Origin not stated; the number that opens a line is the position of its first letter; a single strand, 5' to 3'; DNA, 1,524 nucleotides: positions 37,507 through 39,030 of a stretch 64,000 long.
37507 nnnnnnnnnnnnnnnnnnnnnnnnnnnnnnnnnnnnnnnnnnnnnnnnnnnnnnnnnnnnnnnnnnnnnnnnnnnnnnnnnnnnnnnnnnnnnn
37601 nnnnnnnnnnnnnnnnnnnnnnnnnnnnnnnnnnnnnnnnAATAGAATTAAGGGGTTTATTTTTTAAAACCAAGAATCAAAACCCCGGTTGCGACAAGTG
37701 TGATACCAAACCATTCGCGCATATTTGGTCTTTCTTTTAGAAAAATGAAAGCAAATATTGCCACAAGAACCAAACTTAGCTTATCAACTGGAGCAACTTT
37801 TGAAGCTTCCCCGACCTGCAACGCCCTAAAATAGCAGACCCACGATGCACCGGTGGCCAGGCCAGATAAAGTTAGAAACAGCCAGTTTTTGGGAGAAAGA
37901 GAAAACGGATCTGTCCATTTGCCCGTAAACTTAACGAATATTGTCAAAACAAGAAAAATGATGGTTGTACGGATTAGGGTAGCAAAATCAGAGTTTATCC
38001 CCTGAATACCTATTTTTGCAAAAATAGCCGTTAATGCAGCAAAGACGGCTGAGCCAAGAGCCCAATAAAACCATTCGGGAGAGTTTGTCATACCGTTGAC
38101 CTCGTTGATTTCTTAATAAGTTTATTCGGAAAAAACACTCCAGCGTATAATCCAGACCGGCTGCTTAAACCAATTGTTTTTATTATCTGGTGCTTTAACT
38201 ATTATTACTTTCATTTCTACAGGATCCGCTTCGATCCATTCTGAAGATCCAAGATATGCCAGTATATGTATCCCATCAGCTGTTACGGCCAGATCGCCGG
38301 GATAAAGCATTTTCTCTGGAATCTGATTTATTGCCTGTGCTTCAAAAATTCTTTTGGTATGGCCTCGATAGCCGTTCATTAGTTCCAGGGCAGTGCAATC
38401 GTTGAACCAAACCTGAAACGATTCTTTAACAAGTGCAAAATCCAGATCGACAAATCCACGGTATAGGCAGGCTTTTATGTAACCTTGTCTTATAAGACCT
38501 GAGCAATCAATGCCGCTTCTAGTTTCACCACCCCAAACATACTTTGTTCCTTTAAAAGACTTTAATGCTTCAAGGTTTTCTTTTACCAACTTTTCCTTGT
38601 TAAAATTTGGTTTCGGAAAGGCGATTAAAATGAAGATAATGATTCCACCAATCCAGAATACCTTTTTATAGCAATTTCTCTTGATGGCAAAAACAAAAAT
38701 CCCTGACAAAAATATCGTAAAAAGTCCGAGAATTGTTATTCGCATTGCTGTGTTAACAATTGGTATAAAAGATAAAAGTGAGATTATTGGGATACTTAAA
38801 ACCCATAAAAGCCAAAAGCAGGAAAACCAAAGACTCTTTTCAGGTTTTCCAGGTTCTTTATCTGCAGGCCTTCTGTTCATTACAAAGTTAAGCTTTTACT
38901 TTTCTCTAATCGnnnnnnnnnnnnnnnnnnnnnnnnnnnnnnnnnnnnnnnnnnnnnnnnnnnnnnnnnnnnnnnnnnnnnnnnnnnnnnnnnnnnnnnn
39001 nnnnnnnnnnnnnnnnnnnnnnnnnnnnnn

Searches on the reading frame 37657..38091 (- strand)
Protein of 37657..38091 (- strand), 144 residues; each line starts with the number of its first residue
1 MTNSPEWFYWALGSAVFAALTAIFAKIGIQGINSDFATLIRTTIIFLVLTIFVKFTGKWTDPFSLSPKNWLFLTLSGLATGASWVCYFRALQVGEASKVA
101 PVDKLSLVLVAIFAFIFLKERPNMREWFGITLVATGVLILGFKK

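Call 10: search_protein_families(library=pfam, proteins=[window:37657-38091:-])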
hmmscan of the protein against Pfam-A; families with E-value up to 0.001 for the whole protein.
window:37657-38091:- (144 aa): 2 families
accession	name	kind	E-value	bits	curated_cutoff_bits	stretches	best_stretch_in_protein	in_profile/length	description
PF00892.27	EamA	-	1.3e-25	90.7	28.2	1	8-140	4-133/135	EamA-like transporter family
PF05653.20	Mg_trans_NIPA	-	3.9e-05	23.4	26.2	1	76-140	54-119/295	Magnesium transporter NIPA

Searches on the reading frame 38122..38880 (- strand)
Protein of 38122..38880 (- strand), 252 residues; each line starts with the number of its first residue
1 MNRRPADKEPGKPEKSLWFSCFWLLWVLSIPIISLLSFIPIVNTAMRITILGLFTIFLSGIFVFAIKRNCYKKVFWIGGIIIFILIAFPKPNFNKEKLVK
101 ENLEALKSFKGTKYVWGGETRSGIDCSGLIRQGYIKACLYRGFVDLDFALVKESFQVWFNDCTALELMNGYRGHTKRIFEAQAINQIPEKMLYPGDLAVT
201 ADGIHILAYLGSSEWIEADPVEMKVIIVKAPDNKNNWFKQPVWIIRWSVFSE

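Call 10: search_protein_families(library=pfam, proteins=[window:38122-38880:-])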
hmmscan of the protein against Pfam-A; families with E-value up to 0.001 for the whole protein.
window:38122-38880:- (252 aa): 1 family
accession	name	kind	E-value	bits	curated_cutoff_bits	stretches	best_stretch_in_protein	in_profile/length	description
PF00877.26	NLPC_P60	-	4.2e-09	36.8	23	1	111-226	1-87/105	NlpC/P60 family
